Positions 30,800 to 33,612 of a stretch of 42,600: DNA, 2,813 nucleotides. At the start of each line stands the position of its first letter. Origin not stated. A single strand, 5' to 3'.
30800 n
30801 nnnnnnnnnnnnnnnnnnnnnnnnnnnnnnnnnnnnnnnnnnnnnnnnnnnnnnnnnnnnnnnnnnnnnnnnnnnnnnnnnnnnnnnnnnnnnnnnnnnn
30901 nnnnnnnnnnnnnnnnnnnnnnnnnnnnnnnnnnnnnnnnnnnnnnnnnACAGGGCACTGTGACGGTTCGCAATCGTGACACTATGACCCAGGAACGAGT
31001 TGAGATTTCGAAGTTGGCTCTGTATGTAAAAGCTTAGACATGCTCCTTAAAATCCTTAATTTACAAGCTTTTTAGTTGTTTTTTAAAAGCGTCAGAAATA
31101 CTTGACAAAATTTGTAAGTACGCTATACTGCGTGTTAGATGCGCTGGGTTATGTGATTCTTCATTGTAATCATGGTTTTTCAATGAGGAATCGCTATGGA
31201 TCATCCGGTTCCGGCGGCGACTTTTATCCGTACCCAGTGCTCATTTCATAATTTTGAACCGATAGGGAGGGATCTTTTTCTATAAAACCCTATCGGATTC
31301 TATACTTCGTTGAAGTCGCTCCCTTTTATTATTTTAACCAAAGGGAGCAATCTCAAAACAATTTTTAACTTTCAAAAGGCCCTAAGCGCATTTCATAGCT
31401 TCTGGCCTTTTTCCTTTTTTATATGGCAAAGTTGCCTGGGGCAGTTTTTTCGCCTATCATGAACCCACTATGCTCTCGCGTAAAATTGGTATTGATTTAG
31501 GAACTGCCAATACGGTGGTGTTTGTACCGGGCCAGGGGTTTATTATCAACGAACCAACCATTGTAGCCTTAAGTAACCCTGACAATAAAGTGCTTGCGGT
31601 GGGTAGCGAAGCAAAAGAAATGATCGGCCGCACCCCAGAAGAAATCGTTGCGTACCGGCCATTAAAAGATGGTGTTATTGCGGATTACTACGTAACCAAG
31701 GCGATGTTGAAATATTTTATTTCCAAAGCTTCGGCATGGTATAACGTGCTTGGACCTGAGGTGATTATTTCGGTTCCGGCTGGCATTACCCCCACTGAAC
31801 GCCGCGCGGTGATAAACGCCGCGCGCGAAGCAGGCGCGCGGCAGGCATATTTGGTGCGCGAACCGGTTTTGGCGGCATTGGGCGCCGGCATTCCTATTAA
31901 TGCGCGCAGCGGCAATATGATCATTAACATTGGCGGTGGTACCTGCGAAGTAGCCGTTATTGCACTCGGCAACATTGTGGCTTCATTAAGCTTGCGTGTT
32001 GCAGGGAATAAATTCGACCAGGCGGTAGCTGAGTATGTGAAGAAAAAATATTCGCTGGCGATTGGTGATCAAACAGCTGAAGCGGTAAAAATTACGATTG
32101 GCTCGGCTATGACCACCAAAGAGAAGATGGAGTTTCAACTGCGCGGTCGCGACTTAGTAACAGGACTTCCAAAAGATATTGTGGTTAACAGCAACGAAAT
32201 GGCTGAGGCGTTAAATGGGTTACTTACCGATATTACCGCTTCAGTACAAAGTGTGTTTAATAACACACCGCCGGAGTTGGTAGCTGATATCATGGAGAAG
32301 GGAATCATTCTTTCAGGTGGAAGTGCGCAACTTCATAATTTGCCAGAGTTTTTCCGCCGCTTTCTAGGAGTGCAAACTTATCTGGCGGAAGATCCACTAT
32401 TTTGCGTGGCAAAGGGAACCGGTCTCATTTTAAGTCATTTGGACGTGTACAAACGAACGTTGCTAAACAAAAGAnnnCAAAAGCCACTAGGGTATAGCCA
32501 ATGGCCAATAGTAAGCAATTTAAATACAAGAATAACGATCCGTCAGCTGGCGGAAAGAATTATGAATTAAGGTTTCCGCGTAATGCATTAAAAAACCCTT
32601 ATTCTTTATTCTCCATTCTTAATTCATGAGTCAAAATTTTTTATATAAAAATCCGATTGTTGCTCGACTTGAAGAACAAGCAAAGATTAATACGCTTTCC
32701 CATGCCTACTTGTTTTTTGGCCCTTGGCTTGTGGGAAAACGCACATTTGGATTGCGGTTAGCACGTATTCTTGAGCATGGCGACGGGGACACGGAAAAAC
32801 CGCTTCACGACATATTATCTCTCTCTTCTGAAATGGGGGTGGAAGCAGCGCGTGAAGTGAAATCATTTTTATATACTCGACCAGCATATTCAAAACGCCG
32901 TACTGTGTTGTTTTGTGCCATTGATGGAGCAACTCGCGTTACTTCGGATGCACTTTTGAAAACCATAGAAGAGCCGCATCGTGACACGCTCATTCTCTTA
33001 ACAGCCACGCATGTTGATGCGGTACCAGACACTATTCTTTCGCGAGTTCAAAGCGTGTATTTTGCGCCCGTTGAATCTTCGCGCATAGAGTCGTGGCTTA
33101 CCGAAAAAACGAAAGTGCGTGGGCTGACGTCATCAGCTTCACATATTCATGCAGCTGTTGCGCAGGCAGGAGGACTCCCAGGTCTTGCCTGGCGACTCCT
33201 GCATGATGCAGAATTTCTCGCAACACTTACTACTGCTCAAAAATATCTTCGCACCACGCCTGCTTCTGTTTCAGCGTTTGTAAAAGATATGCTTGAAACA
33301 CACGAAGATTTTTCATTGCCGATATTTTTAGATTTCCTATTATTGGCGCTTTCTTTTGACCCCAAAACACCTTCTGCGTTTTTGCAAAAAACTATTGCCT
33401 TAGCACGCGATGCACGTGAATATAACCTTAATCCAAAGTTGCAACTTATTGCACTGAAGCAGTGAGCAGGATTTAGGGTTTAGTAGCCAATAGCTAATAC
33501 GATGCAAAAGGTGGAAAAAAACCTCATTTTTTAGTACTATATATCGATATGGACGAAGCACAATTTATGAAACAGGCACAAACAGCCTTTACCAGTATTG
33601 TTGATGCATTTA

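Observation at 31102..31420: Standalone structured transcript upstream of mreB carries a 29-aa family-like micro-ORF with a sequestered SD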

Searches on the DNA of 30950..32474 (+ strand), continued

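Call 75: search_with_rna_model(model_id=R2, sources=[L001, L002, L163, L168, L173, L008, L011, L129, L021, L057, L007, L016], filters=off, max_evalue=10, show_alignments=2)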
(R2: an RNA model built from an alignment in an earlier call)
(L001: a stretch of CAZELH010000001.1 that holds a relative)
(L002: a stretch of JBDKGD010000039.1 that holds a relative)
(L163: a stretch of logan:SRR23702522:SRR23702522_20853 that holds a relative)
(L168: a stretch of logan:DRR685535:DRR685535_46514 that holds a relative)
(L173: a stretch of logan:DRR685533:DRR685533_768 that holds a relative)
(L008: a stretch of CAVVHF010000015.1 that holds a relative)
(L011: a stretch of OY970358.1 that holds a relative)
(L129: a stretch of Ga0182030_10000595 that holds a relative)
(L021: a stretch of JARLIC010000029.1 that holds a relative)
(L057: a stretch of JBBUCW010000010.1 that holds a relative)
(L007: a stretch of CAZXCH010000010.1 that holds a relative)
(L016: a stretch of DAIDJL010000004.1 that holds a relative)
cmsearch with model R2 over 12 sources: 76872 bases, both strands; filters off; matches with E-value up to 10: 14.
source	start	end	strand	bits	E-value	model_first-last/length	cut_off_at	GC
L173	4514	4633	-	15.7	0.17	1-109/109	no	0.48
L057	1047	1077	-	12.4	1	1-109/109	no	0.52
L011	4278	4374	+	11.7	1.5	1-109/109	no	0.65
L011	3627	3751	-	10.7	2.7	1-109/109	no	0.61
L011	974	1061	-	10.6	2.8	1-109/109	no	0.57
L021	5127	5165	-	9.8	4.4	1-109/109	no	0.67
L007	5541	5573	-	9.7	4.6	1-109/109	no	0.42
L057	126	161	+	9.7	4.8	1-109/109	no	0.58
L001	6525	6561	-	9.2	6.1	1-109/109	no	0.38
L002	6716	6825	-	8.9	7.4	1-109/109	no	0.48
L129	847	884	-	8.8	7.7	1-109/109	no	0.58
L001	4321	4394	-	8.8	8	1-109/109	no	0.38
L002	6536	6566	+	8.4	9.6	20-55/109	no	0.35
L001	2527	2553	-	8.3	10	1-109/109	no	0.3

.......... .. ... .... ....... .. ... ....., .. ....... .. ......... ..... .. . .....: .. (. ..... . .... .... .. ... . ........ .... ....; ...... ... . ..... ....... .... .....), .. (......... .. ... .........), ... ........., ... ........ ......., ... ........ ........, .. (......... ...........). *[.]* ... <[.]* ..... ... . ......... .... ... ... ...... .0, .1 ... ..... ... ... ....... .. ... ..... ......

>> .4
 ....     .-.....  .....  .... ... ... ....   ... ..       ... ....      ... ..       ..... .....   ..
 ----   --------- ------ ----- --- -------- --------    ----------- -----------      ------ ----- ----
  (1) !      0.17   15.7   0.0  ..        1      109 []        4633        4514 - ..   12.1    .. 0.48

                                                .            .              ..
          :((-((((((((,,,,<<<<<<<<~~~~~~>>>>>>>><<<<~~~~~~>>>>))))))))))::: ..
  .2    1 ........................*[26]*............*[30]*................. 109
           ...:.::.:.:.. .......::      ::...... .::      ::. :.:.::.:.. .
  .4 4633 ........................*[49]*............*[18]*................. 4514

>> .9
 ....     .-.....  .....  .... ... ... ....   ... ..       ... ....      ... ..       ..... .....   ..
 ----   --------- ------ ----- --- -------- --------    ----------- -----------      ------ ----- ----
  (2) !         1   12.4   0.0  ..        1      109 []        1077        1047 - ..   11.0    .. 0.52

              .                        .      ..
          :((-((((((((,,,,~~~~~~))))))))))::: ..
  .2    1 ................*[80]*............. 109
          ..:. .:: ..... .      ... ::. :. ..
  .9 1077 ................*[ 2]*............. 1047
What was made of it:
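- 31141..31240 (+): 5' three-way-junction domain closed by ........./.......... No detectable homologue in relatives with covariance model R2 (call 75).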

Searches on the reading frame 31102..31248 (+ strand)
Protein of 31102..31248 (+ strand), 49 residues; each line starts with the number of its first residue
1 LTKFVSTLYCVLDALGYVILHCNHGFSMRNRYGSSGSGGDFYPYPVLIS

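Call 28: search_protein_families(library=pfam, proteins=[window:31102-31248:+], max_evalue=0.01)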
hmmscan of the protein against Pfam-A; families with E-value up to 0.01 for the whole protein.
window:31102-31248:+ (49 aa): 0 families

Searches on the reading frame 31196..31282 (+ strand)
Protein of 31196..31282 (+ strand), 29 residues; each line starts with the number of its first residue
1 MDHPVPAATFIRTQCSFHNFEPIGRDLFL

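Call 28: search_protein_families(library=pfam, proteins=[window:31196-31282:+], max_evalue=0.01)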
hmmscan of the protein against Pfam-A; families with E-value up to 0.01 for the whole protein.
window:31196-31282:+ (29 aa): 0 families
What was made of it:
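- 31196..31285 (+): 29-codon ORF (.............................), probably not a gene. No Pfam hit (call 28).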

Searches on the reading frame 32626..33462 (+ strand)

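Call 28: search_protein_families(library=pfam, proteins=[window:32626-33462:+], max_evalue=0.01)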
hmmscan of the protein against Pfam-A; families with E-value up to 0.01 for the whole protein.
window:32626-33462:+ (279 aa): 1 family
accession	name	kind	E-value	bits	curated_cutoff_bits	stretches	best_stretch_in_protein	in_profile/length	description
PF13177.12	DNA_pol3_delta2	-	5.8e-21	75.6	27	1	9-149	3-160/161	DNA polymerase III, delta subunit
